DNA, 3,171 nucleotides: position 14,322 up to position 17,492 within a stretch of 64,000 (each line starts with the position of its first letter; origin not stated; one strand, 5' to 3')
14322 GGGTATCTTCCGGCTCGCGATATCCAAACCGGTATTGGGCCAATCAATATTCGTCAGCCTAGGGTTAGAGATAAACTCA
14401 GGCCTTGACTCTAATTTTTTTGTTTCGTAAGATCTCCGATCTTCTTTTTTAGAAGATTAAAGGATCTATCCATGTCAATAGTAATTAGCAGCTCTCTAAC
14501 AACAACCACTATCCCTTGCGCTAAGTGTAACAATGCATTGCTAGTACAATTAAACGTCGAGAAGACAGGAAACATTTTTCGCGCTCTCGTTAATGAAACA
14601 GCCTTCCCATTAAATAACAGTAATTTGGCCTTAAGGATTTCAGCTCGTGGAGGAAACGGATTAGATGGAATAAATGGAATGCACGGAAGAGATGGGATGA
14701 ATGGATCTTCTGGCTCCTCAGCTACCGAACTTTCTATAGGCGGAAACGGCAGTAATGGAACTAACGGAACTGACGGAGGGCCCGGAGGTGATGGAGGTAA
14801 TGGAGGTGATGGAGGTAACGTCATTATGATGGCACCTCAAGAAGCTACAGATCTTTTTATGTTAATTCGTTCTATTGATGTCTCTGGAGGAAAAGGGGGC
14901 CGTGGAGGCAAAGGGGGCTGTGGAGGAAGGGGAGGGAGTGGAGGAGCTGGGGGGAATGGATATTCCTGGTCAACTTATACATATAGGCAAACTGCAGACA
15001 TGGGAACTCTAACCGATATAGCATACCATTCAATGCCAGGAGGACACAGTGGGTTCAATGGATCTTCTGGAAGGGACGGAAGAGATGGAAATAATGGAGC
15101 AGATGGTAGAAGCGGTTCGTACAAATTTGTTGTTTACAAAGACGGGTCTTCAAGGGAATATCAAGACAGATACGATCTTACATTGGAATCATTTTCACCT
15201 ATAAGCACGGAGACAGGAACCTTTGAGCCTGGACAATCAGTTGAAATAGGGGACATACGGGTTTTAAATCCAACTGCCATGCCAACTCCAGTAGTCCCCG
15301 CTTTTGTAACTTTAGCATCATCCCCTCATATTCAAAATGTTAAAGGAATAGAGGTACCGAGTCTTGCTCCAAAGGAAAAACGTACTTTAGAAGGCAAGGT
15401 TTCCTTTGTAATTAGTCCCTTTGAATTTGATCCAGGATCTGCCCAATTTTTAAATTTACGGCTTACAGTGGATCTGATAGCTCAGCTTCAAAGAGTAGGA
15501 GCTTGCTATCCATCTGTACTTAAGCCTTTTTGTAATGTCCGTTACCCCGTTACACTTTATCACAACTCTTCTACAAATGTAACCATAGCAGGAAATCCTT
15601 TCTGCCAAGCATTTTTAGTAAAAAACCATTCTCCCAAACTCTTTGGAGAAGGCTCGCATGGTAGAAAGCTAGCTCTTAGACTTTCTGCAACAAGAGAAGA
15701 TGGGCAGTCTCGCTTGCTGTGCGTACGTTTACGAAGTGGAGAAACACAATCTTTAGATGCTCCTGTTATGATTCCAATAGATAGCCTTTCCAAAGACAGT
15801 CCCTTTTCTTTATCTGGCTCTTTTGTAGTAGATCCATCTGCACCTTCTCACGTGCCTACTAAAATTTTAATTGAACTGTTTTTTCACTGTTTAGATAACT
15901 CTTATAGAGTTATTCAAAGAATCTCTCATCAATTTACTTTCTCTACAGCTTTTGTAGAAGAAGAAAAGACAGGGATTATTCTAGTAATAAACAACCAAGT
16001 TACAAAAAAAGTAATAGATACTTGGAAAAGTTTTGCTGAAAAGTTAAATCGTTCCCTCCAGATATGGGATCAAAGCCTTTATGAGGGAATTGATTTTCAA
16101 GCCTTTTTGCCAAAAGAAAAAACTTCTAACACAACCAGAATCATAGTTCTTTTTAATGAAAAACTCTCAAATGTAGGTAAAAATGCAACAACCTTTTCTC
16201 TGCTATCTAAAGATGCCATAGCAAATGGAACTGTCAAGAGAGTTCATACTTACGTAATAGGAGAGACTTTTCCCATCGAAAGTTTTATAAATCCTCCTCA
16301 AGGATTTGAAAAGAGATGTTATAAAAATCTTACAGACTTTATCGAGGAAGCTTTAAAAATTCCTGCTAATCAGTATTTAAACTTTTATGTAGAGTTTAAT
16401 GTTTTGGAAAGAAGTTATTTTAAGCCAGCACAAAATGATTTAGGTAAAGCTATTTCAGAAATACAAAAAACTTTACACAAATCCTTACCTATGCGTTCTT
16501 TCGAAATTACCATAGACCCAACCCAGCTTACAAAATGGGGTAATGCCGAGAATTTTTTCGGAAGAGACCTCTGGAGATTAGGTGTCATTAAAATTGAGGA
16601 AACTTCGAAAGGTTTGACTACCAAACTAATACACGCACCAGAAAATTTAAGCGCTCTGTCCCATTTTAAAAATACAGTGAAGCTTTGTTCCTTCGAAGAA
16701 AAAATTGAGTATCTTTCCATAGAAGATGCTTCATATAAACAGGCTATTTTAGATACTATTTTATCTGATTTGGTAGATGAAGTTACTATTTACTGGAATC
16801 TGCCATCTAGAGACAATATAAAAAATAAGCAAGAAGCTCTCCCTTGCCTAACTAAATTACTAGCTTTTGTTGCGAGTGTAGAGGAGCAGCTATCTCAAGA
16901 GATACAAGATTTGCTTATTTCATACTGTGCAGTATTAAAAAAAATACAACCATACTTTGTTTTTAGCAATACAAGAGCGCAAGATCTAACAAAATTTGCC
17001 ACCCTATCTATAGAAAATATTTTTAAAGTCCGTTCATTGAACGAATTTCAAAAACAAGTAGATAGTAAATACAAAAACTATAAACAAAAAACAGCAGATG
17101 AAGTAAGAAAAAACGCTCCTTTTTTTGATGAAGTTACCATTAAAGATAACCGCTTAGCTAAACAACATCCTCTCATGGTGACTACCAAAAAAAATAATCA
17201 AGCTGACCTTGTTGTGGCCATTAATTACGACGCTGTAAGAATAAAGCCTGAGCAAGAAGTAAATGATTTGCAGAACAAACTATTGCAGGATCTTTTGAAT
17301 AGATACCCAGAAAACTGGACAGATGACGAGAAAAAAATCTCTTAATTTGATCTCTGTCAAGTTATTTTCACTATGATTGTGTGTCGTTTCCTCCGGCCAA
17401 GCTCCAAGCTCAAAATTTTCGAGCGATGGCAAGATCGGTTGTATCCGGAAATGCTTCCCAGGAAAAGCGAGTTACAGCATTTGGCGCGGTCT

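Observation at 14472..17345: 957-aa protein with four blocks of Gly-X-Y triplets and a large unassignable remainder: candidate secreted or effector protein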

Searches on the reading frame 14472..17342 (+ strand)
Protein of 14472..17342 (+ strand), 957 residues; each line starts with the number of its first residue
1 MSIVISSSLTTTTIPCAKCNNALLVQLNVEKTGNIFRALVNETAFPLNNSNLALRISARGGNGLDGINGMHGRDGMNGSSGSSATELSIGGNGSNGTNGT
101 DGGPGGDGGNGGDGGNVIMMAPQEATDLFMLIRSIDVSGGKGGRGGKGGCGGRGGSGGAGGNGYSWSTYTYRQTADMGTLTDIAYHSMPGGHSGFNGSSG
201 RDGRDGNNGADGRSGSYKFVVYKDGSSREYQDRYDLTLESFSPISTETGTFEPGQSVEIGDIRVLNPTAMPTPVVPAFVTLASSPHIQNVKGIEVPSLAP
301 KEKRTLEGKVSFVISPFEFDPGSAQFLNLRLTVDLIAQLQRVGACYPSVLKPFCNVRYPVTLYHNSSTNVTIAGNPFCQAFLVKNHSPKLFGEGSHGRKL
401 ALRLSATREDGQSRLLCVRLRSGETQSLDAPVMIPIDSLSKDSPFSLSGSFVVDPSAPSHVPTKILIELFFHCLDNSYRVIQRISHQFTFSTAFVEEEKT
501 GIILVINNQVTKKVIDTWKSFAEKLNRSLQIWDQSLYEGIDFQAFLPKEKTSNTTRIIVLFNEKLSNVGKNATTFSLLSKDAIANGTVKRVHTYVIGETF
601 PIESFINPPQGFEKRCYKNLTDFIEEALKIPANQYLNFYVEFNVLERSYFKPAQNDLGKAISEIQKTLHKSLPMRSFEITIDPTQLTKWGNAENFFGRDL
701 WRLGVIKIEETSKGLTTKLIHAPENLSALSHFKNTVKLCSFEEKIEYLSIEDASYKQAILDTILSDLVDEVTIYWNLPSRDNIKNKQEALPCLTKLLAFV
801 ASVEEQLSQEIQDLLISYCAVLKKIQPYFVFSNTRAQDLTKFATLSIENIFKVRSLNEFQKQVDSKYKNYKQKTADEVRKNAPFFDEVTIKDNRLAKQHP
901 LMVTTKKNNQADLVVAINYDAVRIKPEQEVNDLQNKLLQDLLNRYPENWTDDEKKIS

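Call 3: search_protein_families(library=pfam, proteins=[window:14472-17342:+], max_evalue=1)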
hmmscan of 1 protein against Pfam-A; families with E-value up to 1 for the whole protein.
window:14472-17342:+ (957 aa): 2 families
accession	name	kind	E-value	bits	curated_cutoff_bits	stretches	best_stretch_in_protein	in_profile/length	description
PF25560.1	DUF7932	-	1.4e-07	32.4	27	1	247-342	14-113/130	Domain of unknown function (DUF7932)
PF12378.14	P1_N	-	0.97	9.2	24.8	0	843-953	44-159/286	Mycoplasma adhesin P1, N-terminal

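Call 4: search_protein_families(library=ncbifam, proteins=[window:14472-17342:+], max_evalue=1)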
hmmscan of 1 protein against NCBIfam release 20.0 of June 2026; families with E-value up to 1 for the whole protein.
window:14472-17342:+ (957 aa): 0 families

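Call 5: search_solved_structures(query=window:14472-17342:+, max_evalue=1, show_alignments=2)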
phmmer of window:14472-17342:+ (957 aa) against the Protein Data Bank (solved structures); distinct sequences matched with E-value up to 1: 11.
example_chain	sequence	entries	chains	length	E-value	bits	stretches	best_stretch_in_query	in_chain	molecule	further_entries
4v8m_AP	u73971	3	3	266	0.018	16.7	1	139-170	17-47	40S RIBOSOMAL PROTEIN S2, PUTATIVE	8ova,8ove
8ubg_A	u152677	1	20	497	0.046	15.3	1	128-159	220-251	DpHF19,Green fluorescent protein (Fragment)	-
7usc_C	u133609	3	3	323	0.17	13.4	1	122-159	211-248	Wiskott-Aldrich syndrome protein family member 1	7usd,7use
2l6h_A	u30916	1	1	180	0.22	13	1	140-167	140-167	Focal adhesion kinase 1, linker, Paxillin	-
1m04_A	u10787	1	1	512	0.39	12.2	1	313-378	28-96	Beta-N-acetylhexosaminidase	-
1m03_A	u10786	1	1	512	0.39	12.2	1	313-378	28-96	Beta-N-acetylhexosaminidase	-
1hp4_A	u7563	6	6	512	0.39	12.2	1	313-378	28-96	BETA-N-ACETYLHEXOSAMINIDASE | B-N-acetylhexosaminidase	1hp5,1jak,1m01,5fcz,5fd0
7zq8_A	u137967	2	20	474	0.46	12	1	128-159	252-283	VelcroVax tandem HBcAg with SUMO-Affimer inserted at MIR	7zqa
7odt_t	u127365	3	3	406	0.74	11.3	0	89-156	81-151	Mitochondrial ribosome-associated GTPase 2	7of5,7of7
7o9k_G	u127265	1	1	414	0.76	11.3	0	89-156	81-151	Mitochondrial ribosome-associated GTPase 2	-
2l6f_A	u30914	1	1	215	0.96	10.9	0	99-167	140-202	Focal adhesion kinase 1, linker1, Paxillin, linker2, Paxillin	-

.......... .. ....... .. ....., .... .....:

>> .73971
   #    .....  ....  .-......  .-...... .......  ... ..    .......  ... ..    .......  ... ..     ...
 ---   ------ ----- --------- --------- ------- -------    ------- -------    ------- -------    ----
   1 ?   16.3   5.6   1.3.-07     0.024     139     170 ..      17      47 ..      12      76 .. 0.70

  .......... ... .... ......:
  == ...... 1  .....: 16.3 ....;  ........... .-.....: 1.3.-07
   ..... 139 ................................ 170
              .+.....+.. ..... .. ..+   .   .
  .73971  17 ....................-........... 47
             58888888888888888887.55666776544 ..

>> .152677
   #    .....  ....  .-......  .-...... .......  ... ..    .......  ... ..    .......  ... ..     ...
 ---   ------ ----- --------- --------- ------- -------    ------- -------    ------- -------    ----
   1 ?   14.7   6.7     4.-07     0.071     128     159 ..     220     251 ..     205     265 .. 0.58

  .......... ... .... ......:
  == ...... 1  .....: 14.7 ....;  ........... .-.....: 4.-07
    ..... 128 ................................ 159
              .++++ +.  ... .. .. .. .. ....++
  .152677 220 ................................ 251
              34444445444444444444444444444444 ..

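Call 6: find_homologous_proteins(query=window:14472-17342:+, max_evalue=0.001)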
Query window:14472-17342:+ (957 aa): 385 proteins with E <= 0.001 among 8000 candidates; the best 120 are listed.
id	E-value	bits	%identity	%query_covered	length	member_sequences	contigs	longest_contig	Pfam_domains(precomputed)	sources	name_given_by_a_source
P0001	1.1e-75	274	29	70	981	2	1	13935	PF25560.2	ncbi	-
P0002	2.5e-72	263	29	69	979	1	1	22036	PF25560.2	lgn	-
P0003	4.1e-72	262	28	81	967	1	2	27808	PF25560.2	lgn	-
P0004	1.5e-66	244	28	82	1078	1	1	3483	PF25560.2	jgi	-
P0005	1.1e-65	241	28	76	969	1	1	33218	PF25560.2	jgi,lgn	-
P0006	9.3e-60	221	26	83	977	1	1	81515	PF25560.2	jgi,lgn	-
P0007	1.8e-59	220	27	84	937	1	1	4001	PF25560.2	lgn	-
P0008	6.4e-56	208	27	81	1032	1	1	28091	PF25560.2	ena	-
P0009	7.2e-53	198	25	70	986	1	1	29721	PF25560.2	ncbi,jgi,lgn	-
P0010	1.8e-50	190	24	68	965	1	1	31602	PF25560.2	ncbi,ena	-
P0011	6.4e-50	189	28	55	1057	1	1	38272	PF25560.2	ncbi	-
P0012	8.7e-50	188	25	76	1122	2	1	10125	PF25560.2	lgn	-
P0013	1.5e-49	187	29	52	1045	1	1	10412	PF25560.2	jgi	jgi:hypothetical protein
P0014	1.9e-49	187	26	70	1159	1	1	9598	PF25560.2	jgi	-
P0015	2.3e-49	187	30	46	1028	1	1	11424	PF25560.2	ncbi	-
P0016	3.0e-49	186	25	64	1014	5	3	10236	PF25560.2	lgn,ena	-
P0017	4.5e-49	186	26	43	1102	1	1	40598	PF25560.2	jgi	-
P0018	4.0e-48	183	25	73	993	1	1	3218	PF25560.2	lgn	-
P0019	8.1e-48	182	24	72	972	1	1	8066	PF25560.2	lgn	-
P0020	2.7e-47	180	26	48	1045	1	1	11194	PF25560.2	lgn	-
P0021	4.0e-47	179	28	46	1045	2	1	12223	PF25560.2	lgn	-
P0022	7.3e-47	179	24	69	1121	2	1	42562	PF25560.2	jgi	-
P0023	8.9e-47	178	-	-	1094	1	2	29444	PF25560.2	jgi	jgi:hypothetical protein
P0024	9.4e-47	178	25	72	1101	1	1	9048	PF25560.2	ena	-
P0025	1.1e-46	178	26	72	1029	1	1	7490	PF25560.2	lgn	-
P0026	3.4e-46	176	26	63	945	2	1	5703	PF25560.2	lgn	-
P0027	6.4e-46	175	21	64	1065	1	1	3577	PF25560.2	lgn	-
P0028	1.1e-45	175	25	78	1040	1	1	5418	PF25560.2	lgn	-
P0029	1.3e-45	174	30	44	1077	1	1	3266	PF25560.2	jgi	jgi:hypothetical protein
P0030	1.4e-45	174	23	66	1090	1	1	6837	PF25560.2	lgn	-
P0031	3.0e-45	173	26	73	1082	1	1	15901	PF25560.2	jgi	-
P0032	7.2e-45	172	27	72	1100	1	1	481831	PF25560.2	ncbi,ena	-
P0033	1.2e-44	171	27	48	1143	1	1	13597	PF25560.2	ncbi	-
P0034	5.1e-44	169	25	70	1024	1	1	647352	PF25560.2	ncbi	ncbi:hypothetical protein ABPG72_000578 [Tetrahymena utriculariae]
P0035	8.2e-44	168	29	49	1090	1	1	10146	PF25560.2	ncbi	-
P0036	1.2e-43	168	26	75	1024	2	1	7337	PF25560.2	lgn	-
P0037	1.6e-43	167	26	59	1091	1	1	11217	PF25560.2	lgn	-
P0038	2.5e-43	167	25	61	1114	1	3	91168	PF25560.2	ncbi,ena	-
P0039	3.9e-43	166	26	52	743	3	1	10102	PF25560.2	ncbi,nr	ncbi:MAG: hypothetical protein JKY56_12585, partial [Kofleriaceae bacterium]|nr:hypothetical protein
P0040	6.8e-43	165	24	84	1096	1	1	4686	PF25560.2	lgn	-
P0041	9.2e-43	165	27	51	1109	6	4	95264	PF25560.2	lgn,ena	-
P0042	1.4e-42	164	24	78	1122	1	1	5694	PF25560.2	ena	-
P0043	1.6e-42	164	25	52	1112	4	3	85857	PF25560.2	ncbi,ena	-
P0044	2.0e-42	164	26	82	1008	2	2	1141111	PF25560.2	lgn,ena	-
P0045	2.1e-42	164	25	71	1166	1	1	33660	PF25560.2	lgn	-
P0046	2.6e-42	163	24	79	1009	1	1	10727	PF25560.2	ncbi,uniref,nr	ncbi:hypothetical protein [Endozoicomonas sp. ONNA2]|uniref:DUF7932 domain-containing protein n=1 Ta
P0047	3.1e-42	163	25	75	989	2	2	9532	PF25560.2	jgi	-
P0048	4.4e-42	163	27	45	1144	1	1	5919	PF25560.2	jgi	jgi:hypothetical protein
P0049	7.6e-42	162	23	42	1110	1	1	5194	PF25560.2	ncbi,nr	ncbi:MAG TPA: hypothetical protein VLT33_46825 [Labilithrix sp.]|nr:hypothetical protein [Labilithri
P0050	9.9e-42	162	23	66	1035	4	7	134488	PF25560.2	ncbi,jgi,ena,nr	ncbi:MAG: hypothetical protein A2381_10615 [Bdellovibrionales bacterium RIFOXYB1_FULL_37_110]|nr:MAG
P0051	1.1e-41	161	24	89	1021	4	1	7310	PF25560.2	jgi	jgi:hypothetical protein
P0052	1.2e-41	161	30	57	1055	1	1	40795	PF25560.2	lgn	-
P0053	1.7e-41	161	25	78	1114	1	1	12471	PF25560.2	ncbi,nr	ncbi:MAG: hypothetical protein HOV81_00110 [Kofleriaceae bacterium]|nr:hypothetical protein [Kofleri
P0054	2.4e-41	160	28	52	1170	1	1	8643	PF25560.2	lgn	-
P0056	3.7e-41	160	25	59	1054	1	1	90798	PF25560.2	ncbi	ncbi:MAG: hypothetical protein U0414_38970 [Polyangiaceae bacterium]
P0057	4.6e-41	159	26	73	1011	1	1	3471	PF25560.2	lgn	-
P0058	1.5e-40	158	22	82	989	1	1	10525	PF25560.2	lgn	-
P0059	2.1e-40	157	28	46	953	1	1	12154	PF25560.2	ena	-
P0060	2.1e-40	157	25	69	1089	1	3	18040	PF25560.2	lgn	-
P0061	2.2e-40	157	27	45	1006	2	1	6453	PF25560.2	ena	-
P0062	3.0e-40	157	29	49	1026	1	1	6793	PF25560.2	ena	-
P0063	3.2e-40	157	22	53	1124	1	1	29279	PF25560.2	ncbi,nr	ncbi:MAG: hypothetical protein IT373_34265 [Polyangiaceae bacterium]|nr:hypothetical protein [Polyan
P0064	3.3e-40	156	25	60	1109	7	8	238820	PF25560.2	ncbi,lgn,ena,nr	ncbi:MAG: hypothetical protein BGO98_28895 [Myxococcales bacterium 68-20]|nr:MAG: hypothetical prote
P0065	4.0e-40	156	26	44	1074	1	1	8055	PF25560.2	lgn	-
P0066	4.3e-40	156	24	45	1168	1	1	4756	PF25560.2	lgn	-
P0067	7.4e-40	155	23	49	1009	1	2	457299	PF25560.2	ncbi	-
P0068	8.4e-40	155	23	68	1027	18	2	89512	PF25560.2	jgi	jgi:hypothetical protein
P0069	1.0e-39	155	24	63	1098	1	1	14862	PF25560.2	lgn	-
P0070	1.6e-39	154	28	57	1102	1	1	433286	PF25560.2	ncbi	ncbi:MAG: hypothetical protein R3B72_19545 [Polyangiaceae bacterium]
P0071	2.0e-39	154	28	45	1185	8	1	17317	PF25560.2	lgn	-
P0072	3.2e-39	153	24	72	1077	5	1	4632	PF25560.2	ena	-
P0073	7.6e-39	152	25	62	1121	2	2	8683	PF25560.2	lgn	-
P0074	1.6e-38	151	31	43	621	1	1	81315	PF25560.2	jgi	jgi:hypothetical protein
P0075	1.6e-38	151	30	48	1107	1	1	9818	PF25560.2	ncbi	-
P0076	2.3e-38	150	23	71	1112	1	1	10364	PF25560.2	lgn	-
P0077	4.0e-38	150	24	39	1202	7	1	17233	PF25560.2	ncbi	-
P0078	5.5e-38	149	28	63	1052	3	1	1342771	PF25560.2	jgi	jgi:hypothetical protein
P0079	1.6e-37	148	36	7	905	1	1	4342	PF25560.2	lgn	-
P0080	2.0e-37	147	31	49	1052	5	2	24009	PF25560.2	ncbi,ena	-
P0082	3.9e-37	146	24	78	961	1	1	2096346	PF25560.2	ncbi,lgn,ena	-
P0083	4.3e-37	146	-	-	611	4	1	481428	PF25560.2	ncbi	ncbi:MAG: hypothetical protein U0353_00370 [Sandaracinus sp.]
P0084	5.0e-37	146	28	49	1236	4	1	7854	PF25560.2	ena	-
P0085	5.1e-37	146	27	58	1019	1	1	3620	PF25560.2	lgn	-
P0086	8.4e-37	145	23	64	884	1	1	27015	PF25560.2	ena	-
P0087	9.0e-37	145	29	45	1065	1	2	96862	PF25560.2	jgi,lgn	jgi:hypothetical protein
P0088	1.4e-36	144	26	45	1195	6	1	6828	PF25560.2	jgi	jgi:hypothetical protein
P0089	1.6e-36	144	33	29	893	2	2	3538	PF25560.2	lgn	-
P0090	2.5e-36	144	22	63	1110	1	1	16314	PF25560.2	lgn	-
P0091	6.4e-36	142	26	67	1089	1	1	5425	PF25560.2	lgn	-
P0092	1.8e-35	141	25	51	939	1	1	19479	PF25560.2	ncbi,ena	-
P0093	2.1e-35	141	26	41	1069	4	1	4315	PF25560.2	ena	-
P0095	4.4e-35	140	24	67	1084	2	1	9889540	PF25560.2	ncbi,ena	-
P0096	6.0e-35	139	27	44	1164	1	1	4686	PF25560.2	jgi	jgi:hypothetical protein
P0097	7.8e-35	139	27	45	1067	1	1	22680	PF25560.2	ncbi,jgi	jgi:hypothetical protein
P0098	8.9e-35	139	72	2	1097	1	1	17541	PF25560.2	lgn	-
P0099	2.9e-34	137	25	52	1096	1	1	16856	PF25560.2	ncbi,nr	ncbi:MAG: hypothetical protein JWP97_6788 [Labilithrix sp.]|nr:hypothetical protein [Labilithrix sp.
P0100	3.9e-34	136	25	45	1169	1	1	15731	PF25560.2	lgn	-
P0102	4.7e-34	136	43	17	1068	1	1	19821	PF25560.2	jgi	jgi:hypothetical protein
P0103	5.5e-34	136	23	48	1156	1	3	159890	PF25560.2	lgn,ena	-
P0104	5.9e-34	136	36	6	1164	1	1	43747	PF25560.2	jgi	jgi:hypothetical protein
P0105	6.2e-34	136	28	63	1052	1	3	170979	PF25560.2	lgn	-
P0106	7.2e-34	136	33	21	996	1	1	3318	PF25560.2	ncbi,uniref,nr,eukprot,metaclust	ncbi:UNKNOWN [Stylonychia lemnae]|uniref:DUF7932 domain-containing protein n=1 Tax=Stylonychia lemna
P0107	1.1e-33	135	24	73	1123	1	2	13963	PF25560.2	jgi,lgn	jgi:hypothetical protein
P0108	1.1e-33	135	24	69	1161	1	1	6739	PF25560.2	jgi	jgi:hypothetical protein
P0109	1.1e-33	135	24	64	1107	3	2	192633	PF25560.2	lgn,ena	-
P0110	1.7e-33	134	43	17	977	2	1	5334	PF25560.2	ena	-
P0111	2.5e-33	134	24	61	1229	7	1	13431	PF25560.2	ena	-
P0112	3.0e-33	133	-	-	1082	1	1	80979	PF25560.2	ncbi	-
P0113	3.4e-33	133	28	48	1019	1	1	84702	PF25560.2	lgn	-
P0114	6.6e-33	132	24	67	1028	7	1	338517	PF25560.2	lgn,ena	-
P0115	8.8e-33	132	25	76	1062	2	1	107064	PF25560.2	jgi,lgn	-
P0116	1.1e-32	132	-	-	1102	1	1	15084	PF25560.2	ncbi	-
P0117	2.9e-32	130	23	73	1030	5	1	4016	PF25560.2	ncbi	-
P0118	6.3e-32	129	33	22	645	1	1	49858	PF25560.2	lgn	-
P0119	1.0e-31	128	23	69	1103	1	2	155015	PF25560.2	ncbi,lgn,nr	ncbi:MAG: hypothetical protein H0U74_21950 [Bradymonadaceae bacterium]|nr:hypothetical protein [Luji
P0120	1.1e-31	128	21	46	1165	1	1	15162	PF25560.2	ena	-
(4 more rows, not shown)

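Call 8: search_protein_families(library=padloc, proteins=[window:14472-17342:+], max_evalue=1)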
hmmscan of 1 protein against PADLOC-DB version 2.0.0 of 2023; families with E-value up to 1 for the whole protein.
window:14472-17342:+ (957 aa): 0 families

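Call 9: search_protein_families(library=phrogs, proteins=[window:14472-17342:+], max_evalue=1)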
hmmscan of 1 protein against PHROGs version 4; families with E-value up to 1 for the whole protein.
window:14472-17342:+ (957 aa): 1 family
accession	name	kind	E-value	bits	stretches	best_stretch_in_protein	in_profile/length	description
phrog_26246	-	tail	0.78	9.8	1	16-114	47-151/329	tail protein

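Call 17: find_encoding_contigs(protein=P0001, flank=8000, max_places=3)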
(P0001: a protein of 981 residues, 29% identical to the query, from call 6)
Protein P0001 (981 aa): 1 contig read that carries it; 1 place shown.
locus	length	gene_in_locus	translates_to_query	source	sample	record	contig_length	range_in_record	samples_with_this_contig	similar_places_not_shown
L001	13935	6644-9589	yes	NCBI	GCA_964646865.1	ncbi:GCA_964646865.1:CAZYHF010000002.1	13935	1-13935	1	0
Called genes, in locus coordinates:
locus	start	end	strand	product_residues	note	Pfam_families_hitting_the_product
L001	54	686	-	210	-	PF13529:Peptidase_C39_2, PF11814:DUF3335 (weak)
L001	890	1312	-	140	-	-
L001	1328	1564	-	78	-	PF07866:DUF1653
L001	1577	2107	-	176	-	PF03449:GreA_GreB_N, PF01272:GreA_GreB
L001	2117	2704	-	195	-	PF13521:AAA_28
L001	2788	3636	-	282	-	-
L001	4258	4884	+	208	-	-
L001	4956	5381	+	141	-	-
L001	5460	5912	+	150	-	-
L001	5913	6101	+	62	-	-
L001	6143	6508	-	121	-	-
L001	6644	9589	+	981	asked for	PF25560:DUF7932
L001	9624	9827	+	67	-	-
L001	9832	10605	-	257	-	PF00106:adh_short, PF01370:Epimerase (faint), PF08659:KR, PF13561:adh_short_C2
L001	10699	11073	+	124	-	-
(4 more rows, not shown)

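Call 18: find_encoding_contigs(protein=P0006, flank=8000, max_places=3)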
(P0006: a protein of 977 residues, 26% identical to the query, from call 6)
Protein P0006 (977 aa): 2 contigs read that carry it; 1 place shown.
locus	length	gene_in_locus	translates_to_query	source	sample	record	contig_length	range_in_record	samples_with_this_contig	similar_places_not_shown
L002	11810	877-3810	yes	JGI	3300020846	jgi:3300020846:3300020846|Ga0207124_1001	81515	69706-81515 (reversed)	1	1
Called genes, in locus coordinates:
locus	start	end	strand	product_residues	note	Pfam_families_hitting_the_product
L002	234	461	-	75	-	-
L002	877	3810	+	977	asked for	PF25560:DUF7932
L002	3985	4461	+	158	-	-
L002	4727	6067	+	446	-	PF25390:WD40_RLD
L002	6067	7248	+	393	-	PF00890:FAD_binding_2, PF01266:DAO, PF03486:HI0933_like, PF07992:Pyr_redox_2, PF12831:FAD_oxidored, PF13450:NAD_binding_8, PF13738:Pyr_redox_3 (weak), PF22780:HI0933_like_1st, +2 more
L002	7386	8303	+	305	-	-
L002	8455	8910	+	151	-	PF00903:Glyoxalase, PF12681:Glyoxalase_2 (faint), PF22677:Ble-like_N (weak)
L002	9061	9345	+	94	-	-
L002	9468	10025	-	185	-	-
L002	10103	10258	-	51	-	-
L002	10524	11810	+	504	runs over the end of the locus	PF07690:MFS_1, PF00854:PTR2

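Call 19: find_encoding_contigs(protein=P0064, flank=8000, max_places=2)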
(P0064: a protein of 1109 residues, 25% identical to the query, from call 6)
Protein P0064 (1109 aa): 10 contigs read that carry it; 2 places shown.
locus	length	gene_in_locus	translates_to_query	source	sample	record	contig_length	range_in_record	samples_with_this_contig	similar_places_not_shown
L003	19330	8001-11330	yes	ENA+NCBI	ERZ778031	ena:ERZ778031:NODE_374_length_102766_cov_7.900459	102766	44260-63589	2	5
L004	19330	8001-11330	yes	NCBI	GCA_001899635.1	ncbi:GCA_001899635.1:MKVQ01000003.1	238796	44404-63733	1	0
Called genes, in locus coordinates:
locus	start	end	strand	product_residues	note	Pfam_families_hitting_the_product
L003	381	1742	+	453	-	PF05099:TerB (faint)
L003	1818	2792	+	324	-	PF20030:bpMoxR, PF00158:Sigma54_activat (faint), PF01078:Mg_chelatase (faint), PF00004:AAA (weak), PF07726:AAA_3, PF07728:AAA_5, PF17863:AAA_lid_2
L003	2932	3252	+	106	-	-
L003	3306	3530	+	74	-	-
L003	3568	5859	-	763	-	PF00384:Molybdopterin, PF01568:Molydop_binding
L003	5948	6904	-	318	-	PF00376:MerR, PF13411:MerR_1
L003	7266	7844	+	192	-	PF05685:Uma2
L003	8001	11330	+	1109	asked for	PF25560:DUF7932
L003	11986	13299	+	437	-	PF03882:WHD_KicB, PF17192:MukF_M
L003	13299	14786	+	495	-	-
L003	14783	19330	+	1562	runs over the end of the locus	PF04310:MukB, PF16330:MukB_hinge, PF13558:SbcC_Walker_B (weak)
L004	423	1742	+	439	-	PF05099:TerB (faint)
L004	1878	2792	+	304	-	PF20030:bpMoxR, PF00158:Sigma54_activat (faint), PF01078:Mg_chelatase (faint), PF00004:AAA (weak), PF07726:AAA_3, PF07728:AAA_5, PF17863:AAA_lid_2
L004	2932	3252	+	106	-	-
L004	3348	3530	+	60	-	-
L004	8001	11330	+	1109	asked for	PF25560:DUF7932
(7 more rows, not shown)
